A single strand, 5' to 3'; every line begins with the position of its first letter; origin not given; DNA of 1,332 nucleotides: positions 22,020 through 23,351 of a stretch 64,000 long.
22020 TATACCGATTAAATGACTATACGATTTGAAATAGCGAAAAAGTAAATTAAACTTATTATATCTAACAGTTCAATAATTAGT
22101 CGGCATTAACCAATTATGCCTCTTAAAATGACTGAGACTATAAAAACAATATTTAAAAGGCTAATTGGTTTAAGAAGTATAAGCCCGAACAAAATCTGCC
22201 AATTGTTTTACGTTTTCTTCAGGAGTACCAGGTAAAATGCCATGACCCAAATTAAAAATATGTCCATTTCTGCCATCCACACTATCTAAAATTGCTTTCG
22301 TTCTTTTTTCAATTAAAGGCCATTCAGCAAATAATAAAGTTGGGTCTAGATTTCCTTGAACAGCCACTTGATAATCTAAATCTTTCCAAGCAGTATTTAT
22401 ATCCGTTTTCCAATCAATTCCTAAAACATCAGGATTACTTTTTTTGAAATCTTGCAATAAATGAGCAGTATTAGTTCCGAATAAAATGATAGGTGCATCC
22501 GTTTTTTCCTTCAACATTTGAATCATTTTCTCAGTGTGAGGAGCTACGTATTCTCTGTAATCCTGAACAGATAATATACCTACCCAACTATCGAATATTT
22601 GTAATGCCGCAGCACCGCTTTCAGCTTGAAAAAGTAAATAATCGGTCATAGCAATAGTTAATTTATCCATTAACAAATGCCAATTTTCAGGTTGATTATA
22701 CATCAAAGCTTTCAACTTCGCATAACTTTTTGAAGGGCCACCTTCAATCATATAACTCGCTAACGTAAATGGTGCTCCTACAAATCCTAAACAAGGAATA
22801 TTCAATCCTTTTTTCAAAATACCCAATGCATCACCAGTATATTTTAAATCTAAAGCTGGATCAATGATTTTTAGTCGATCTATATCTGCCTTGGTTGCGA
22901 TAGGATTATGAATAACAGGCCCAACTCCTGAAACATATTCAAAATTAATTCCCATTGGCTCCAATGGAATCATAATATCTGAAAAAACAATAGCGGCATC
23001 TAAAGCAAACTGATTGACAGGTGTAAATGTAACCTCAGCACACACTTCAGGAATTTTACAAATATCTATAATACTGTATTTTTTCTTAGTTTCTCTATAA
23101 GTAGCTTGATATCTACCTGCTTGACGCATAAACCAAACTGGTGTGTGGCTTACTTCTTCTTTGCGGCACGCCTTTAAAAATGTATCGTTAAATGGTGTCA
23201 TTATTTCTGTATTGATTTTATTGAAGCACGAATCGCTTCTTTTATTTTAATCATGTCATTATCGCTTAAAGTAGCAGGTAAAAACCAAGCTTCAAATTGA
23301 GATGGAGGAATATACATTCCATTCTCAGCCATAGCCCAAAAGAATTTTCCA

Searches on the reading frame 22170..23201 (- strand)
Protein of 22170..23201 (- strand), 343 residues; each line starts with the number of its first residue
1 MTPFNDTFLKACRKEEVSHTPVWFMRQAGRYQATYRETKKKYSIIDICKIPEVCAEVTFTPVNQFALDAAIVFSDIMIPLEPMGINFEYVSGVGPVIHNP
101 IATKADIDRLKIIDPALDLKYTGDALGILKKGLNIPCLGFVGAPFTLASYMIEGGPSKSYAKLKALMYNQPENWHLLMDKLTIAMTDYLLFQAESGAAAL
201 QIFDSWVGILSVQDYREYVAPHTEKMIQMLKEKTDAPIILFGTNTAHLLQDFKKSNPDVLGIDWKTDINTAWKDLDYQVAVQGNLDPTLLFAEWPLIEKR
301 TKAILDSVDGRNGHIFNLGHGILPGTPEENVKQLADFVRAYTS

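Call 27: find_encoding_contigs(protein=window:22170-23201:-, flank=10000, max_places=4)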
Protein window:22170-23201:- (343 aa): 1 contig read that carries it; 1 place shown.
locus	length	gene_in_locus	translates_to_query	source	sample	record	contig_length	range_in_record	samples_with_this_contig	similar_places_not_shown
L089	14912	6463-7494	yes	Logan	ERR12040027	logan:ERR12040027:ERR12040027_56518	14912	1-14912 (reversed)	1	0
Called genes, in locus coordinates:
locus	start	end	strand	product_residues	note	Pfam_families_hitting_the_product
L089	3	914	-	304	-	?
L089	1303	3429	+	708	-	PF05201:GlutR_N, PF01488:Shikimate_DH, PF00745:GlutR_dimer, PF01379:Porphobil_deam, PF03900:Porphobil_deamC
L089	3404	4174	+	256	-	PF02602:HEM4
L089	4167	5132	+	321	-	PF00490:ALAD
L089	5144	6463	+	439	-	PF00202:Aminotran_3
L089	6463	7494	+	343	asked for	PF01208:URO-D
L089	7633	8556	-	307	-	PF01073:3Beta_HSD, PF01370:Epimerase, PF02719:Polysacc_synt_2, PF04321:RmlD_sub_bind, PF07993:NAD_binding_4, PF13460:NAD_binding_10 (weak), PF16363:GDP_Man_Dehyd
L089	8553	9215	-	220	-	PF01507:PAPS_reduct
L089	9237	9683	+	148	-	PF03330:DPBB_1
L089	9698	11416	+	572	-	PF01368:DHH, PF02272:DHHA1, PF17768:RecJ_OB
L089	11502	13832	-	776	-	PF00629:MAM, PF18962:Por_Secre_tail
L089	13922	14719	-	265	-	PF00629:MAM (weak)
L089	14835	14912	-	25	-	?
